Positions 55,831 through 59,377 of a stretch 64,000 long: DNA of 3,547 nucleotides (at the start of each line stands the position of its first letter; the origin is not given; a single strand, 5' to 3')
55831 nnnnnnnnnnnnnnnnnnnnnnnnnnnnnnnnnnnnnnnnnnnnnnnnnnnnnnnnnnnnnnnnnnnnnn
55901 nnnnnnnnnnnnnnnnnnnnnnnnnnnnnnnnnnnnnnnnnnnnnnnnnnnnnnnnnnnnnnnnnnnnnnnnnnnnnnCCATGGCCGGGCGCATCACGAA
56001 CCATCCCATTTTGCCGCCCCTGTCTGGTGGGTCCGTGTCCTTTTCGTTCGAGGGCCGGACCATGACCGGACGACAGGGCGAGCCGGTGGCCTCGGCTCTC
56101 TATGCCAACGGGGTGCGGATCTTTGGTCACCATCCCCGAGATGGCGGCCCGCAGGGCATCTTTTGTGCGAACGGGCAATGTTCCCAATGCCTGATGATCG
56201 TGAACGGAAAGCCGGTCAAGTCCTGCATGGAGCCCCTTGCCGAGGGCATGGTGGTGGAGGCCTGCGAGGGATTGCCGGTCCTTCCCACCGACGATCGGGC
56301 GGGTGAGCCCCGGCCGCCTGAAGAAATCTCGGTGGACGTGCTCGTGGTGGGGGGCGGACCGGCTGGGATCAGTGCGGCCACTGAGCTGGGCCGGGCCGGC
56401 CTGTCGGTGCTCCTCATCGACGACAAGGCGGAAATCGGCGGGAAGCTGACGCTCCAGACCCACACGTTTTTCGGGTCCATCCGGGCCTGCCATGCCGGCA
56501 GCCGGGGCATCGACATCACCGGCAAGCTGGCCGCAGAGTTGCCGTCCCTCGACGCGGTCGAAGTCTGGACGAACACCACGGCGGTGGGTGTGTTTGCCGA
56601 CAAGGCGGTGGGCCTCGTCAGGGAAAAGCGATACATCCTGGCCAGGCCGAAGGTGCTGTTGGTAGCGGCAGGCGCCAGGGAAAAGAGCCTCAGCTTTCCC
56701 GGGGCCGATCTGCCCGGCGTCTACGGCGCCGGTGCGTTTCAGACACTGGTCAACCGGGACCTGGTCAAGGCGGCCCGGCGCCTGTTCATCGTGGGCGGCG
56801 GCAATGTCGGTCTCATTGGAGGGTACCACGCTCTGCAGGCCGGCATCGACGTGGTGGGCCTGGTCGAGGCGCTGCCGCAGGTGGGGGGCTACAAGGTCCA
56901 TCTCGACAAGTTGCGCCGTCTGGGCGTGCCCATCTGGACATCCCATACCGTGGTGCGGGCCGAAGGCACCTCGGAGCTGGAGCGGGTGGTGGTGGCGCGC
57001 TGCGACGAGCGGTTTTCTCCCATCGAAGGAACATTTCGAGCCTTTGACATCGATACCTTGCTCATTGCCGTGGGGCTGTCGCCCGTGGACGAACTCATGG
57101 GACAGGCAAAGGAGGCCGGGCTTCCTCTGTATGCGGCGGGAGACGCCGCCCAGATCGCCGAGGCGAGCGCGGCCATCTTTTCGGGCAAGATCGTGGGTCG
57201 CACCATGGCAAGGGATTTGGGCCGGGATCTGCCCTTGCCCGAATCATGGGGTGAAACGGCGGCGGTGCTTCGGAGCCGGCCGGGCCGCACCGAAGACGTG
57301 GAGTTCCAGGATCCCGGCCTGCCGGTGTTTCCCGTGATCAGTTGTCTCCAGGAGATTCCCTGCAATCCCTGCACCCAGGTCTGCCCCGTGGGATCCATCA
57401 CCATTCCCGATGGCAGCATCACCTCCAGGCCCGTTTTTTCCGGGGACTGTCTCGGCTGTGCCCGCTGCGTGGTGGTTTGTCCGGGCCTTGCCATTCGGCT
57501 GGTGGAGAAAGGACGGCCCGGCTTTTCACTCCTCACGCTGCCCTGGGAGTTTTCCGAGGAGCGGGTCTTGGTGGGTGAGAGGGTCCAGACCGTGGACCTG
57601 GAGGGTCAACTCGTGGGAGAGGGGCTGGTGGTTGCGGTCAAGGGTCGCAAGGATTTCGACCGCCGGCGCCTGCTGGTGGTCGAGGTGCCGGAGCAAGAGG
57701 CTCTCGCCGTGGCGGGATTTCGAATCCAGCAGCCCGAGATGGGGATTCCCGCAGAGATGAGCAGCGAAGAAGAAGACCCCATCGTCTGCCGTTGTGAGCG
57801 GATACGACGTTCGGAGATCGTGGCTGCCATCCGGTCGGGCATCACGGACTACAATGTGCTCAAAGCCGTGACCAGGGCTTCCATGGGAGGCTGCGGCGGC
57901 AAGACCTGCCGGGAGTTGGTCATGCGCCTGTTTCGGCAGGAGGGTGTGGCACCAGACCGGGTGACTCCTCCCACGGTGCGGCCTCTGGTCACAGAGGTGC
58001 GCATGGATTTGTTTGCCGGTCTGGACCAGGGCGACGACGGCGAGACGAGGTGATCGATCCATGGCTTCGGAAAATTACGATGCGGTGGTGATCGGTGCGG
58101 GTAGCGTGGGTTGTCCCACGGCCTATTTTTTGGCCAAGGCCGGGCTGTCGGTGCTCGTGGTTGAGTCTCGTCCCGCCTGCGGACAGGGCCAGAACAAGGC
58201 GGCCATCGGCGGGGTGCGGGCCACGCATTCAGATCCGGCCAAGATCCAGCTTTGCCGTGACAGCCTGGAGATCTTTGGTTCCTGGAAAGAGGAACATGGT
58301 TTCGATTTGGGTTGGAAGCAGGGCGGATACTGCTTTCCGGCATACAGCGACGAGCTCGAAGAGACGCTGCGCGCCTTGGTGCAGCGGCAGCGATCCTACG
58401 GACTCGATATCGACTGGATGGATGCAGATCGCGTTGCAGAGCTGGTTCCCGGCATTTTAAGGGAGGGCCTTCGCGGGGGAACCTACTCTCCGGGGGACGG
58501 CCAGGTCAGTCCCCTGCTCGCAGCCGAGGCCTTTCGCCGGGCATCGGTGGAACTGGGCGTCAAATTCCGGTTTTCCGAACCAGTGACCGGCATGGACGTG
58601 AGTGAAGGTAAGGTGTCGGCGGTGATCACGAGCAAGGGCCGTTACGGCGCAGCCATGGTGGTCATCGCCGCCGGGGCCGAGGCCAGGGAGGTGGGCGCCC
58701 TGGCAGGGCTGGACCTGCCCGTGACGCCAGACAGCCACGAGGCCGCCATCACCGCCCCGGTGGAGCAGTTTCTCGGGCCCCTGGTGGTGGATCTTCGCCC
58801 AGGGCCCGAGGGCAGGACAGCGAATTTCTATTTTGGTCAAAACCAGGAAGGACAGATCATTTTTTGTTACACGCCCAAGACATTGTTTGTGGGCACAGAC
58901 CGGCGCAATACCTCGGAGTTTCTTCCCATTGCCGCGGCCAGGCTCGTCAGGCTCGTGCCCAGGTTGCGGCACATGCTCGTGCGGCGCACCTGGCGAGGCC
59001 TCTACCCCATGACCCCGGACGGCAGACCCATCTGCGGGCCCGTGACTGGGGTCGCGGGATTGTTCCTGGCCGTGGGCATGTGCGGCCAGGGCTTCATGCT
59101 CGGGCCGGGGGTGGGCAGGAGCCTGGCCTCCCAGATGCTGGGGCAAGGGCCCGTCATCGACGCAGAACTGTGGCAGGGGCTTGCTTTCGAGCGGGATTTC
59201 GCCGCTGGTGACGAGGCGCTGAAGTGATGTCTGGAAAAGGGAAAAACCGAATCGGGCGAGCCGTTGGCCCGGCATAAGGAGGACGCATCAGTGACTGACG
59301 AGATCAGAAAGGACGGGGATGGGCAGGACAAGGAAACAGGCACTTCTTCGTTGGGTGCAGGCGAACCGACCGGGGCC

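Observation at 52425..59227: Hdr/Mvh/Nfn-type electron-transfer module coupled in one operon to a two-subunit amino-acid/opine-type flavoprotein dehydrogenase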

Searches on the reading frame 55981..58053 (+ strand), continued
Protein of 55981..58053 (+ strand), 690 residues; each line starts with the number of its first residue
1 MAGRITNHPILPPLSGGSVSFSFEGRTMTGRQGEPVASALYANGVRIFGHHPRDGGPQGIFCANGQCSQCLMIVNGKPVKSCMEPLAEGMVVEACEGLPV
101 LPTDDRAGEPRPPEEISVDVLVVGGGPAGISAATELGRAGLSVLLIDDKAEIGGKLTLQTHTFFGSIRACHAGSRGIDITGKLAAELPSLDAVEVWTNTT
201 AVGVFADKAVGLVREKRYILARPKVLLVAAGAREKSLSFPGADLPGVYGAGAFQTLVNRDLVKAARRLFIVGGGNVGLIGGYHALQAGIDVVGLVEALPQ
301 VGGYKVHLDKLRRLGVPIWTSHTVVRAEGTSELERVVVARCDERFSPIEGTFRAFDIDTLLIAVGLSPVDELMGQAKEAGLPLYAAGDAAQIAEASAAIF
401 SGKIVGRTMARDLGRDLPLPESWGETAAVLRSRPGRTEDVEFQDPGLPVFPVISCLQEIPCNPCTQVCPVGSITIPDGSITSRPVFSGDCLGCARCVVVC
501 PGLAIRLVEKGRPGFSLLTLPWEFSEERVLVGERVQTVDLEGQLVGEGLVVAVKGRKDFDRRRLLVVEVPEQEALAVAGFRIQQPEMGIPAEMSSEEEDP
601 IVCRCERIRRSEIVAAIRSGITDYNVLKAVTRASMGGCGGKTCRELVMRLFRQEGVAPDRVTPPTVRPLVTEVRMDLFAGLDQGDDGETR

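Call 81: find_encoding_contigs(protein=P0113, flank=7000, max_places=2)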
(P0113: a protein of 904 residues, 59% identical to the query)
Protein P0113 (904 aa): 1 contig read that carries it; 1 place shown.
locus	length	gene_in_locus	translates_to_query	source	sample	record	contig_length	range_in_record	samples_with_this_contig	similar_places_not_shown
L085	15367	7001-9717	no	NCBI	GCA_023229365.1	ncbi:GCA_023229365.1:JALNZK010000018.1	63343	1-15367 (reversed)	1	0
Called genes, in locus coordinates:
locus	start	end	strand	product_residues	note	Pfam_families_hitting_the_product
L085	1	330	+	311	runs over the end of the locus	-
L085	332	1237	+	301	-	-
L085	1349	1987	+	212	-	-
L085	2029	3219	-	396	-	PF13173:AAA_14, PF13635:DUF4143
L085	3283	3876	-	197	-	-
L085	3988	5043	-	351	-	-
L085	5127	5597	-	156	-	-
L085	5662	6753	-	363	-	-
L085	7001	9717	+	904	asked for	PF02662:FlpD, PF13510:Fer2_4, PF00890:FAD_binding_2 (weak), PF01494:FAD_binding_3 (weak), PF03486:HI0933_like (weak), PF07992:Pyr_redox_2, PF12831:FAD_oxidored, PF04324:Fer2_BFD, +7 more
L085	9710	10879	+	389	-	PF00070:Pyr_redox (faint), PF00890:FAD_binding_2 (weak), PF01266:DAO, PF01946:Thi4 (weak), PF03486:HI0933_like (weak), PF07992:Pyr_redox_2 (faint), PF13450:NAD_binding_8 (weak)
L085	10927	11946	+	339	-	PF03781:FGE-sulfatase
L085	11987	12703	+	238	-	-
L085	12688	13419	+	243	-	-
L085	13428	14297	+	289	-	-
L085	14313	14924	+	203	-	PF08448:PAS_4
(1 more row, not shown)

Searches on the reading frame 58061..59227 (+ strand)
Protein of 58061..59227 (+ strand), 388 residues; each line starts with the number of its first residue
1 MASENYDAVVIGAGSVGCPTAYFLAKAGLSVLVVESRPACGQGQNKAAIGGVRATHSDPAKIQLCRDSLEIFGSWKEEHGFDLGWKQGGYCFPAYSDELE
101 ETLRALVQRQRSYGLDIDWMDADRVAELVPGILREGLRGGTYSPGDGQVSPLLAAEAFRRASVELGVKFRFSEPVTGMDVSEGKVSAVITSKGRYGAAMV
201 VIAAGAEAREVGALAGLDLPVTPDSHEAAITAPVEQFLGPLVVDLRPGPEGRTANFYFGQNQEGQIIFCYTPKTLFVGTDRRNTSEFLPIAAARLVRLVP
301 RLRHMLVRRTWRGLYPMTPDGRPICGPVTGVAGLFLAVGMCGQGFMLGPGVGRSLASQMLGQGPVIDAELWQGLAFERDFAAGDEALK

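Call 8: search_protein_families(library=pfam, proteins=[window:58061-59227:+], max_evalue=0.01)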
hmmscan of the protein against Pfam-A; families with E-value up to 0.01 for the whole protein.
window:58061-59227:+ (388 aa): 13 families
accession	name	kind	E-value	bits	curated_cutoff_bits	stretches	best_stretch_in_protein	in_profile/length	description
PF01266.30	DAO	-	2.4e-69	234.9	27.9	1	7-357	1-352/353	FAD dependent oxidoreductase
PF07992.20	Pyr_redox_2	-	4.1e-09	36.7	26.1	1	8-45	145-182/291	Pyridine nucleotide-disulphide oxidoreductase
PF03486.20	HI0933_like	-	9.9e-07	28.9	50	1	7-93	2-103/244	HI0933-like protein Rossmann domain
PF00070.33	Pyr_redox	-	2.3e-06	28.5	22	1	8-43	2-37/82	Pyridine nucleotide-disulphide oxidoreductase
PF13450.12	NAD_binding_8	-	6e-06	26.9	21.9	1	10-41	1-32/68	NAD(P)-binding Rossmann-like domain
PF00890.30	FAD_binding_2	-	1.6e-05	24.7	20.4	1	7-191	1-181/414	FAD binding domain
PF01946.23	Thi4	-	2.8e-05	23.9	26.2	1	6-44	18-57/235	Thi4 family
PF12831.13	FAD_oxidored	-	5e-05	23.2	27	1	7-41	1-35/416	FAD dependent oxidoreductase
PF13738.12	Pyr_redox_3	-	7.5e-05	22.5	30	0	158-205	87-133/305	Pyridine nucleotide-disulphide oxidoreductase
PF01494.25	FAD_binding_3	-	0.00023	21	22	1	6-38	2-34/349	FAD binding domain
PF01134.28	GIDA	-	0.00024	20.7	22.1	1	7-52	1-47/391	Glucose inhibited division protein A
PF01593.30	Amino_oxidase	-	0.0022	17.8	19.8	0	123-208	178-258/443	Flavin containing amine oxidoreductase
PF02558.23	ApbA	-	0.0094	16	22.2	0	9-38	2-31/150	Ketopantoate reductase PanE/ApbA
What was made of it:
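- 58061..59227 (+): ORF D (388 aa): the catalytic DAO-family FAD dehydrogenase (beta-type subunit). It has GAGSVG at aa 12 and RTW at aa 309. Pfam DAO at 2.4e-69 (call 8).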

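Call 9: search_protein_families(library=ncbifam, proteins=[window:58061-59227:+], max_evalue=0.01)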
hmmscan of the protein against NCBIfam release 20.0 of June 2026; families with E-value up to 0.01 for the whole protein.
window:58061-59227:+ (388 aa): 70 families (the best 25 are shown)
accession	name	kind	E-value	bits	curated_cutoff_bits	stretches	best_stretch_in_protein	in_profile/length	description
TIGR02352.1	thiamin_ThiO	equivalog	5.5e-35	121.1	250.8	2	9-215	2-214/351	glycine oxidase ThiO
TIGR01373.1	soxB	subfamily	3.8e-33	114.9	529.45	1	4-359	29-382/407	sarcosine oxidase subunit beta family protein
NF001933.0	PRK00711.1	subfamily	9.1e-32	110.6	383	3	76-234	123-282/429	D-amino acid dehydrogenase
NF008425.0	PRK11259.1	equivalog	1.1e-24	87.1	257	1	4-224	3-219/377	N-methyl-L-tryptophan oxidase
TIGR03364.1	HpnW_proposed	hypoth_equivalog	7.8e-21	74.5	285.1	1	6-209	1-198/365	TIGR03364 family FAD-dependent oxidoreductase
TIGR01377.1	soxA_mon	subfamily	2.2e-19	69.5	479.65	1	6-223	1-215/381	amino oxidase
TIGR03197.1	MnmC_Cterm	equivalog_domain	4.8e-17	62.1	174.2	1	8-217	2-212/400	FAD-dependent 5-carboxymethylaminomethyl-2-thiouridine(34) oxidoreductase MnmC1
NF002480.1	PRK01747.1-1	equivalog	2.1e-14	52.9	540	1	5-214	248-458/645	bifunctional tRNA (5-methylaminomethyl-2-thiouridine)(34)-methyltransferase MnmC2/FAD-dependent 5-carboxymethylaminomethyl-2-thiouridine(34)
TIGR03329.1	Phn_aa_oxid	hypoth_equivalog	7.6e-12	44.7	632.8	1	67-361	100-393/460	putative aminophosphonate oxidoreductase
NF008726.1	PRK11728.1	equivalog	3.4e-11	42.6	299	1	6-218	1-212/389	L-2-hydroxyglutarate oxidase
NF006130.0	PRK08274.1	equivalog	5.2e-10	38.7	369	1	3-206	3-191/467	FAD-dependent tricarballylate dehydrogenase TcuA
TIGR03143.1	AhpF_homolog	hypoth_equivalog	3e-09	36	687.65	1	153-212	61-118/555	putative alkyl hydroperoxide reductase F subunit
NF045637.1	carotdesatCrtDProt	equivalog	1.1e-08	34.1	580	2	155-215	225-286/485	1-hydroxycarotenoid 3,4-desaturase CrtD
NF033460.1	glycerol3P_ox_II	equivalog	1.9e-08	33.9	460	1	5-217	1-217/361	type 2 glycerol-3-phosphate oxidase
TIGR02032.1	GG-red-SF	subfamily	2e-08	34.3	158.8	1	6-41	1-36/297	geranylgeranyl reductase family protein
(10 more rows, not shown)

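Call 33: search_solved_structures(query=window:58061-59227:+, max_evalue=1e-10)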
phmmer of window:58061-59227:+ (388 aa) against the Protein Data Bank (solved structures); distinct sequences matched with E-value up to 1e-10: 27.
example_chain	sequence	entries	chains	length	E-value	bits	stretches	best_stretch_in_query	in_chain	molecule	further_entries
1y56_B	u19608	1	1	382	5.3e-49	170.4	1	3-378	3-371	sarcosine oxidase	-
4pab_A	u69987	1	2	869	3.4e-27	98.6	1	6-266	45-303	Dimethylglycine dehydrogenase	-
4p9s_A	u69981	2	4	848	2.1e-26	95.9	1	6-266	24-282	Dimethylglycine dehydrogenase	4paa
5l46_A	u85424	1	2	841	2e-25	92.7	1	6-367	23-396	Dimethylglycine dehydrogenase, mitochondrial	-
7cyx_A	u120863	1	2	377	5.8e-25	91.2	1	4-361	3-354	Glycine oxidase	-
2gag_B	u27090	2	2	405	6.4e-25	91.1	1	4-362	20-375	heterotetrameric sarcosine oxidase beta-subunit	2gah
3ada_B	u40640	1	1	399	9.2e-25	90.6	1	4-359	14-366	SARCOSINE OXIDASE BETA SUBUNIT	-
1vrq_B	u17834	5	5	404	9.7e-25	90.5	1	4-359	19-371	Sarcosine oxidase beta subunit | Subunit beta of sarcosine oxidase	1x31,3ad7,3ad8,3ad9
4ysh_A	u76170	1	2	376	4.6e-23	85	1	4-356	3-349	Glycine oxidase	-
1pj5_A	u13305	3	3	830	9.1e-18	67.5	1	8-235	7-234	N,N-dimethylglycine oxidase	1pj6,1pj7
3gsi_A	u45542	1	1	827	1.2e-17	67.1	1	9-235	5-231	N,N-dimethylglycine oxidase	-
1ryi_A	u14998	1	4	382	7.5e-16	61.2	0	4-208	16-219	GLYCINE OXIDASE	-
9woz_A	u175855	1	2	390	8.6e-16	61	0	4-208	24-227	Glycine oxidase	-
3if9_A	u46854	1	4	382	9.8e-16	60.8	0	4-208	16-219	Glycine oxidase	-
1ng3_A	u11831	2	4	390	1.2e-15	60.6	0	4-208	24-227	Glycine oxidase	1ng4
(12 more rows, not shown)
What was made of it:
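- D is far closer to L-proline dehydrogenase beta than to SoxB or glycine oxidase (5e-49 against about 1e-25, call 33).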

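Call 82: search_solved_structures(query=window:58061-59227:+, max_evalue=1e-40, show_alignments=1)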
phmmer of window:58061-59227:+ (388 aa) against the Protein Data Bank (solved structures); distinct sequences matched with E-value up to 1e-40: 1.
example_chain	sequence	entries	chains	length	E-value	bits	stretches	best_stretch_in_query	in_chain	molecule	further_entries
1y56_B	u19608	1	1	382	5.3e-49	170.4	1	3-378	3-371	sarcosine oxidase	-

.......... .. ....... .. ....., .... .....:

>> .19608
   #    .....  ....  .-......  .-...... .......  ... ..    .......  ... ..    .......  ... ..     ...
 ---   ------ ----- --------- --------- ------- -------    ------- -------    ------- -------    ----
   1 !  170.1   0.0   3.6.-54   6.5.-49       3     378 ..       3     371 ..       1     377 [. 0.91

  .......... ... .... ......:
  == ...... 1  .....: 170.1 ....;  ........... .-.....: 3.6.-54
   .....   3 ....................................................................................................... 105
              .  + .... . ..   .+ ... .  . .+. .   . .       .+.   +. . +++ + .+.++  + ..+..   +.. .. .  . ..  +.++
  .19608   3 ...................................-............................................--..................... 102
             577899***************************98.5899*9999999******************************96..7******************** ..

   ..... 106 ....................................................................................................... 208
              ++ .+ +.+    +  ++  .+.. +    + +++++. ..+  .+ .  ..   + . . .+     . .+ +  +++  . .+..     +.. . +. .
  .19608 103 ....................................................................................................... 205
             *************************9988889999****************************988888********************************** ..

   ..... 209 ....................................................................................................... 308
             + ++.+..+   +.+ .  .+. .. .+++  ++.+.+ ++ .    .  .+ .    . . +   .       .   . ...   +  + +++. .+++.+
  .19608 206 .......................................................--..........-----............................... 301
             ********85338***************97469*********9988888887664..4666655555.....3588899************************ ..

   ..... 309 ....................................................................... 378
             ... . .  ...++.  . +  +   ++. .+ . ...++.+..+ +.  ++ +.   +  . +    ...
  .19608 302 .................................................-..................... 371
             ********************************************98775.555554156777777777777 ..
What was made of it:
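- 58061..59227 (+): The next best are dimethylglycine dehydrogenase (3.4e-27) and then SoxB and glycine oxidase (about 1e-25) (calls 33, 82).
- D is closest to the L-proline dehydrogenase beta subunit 1Y56_B (5.3e-49, against 3.4e-27 for the next family, dimethylglycine dehydrogenase, and about 1e-25 for SoxB) (calls 33, 82).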
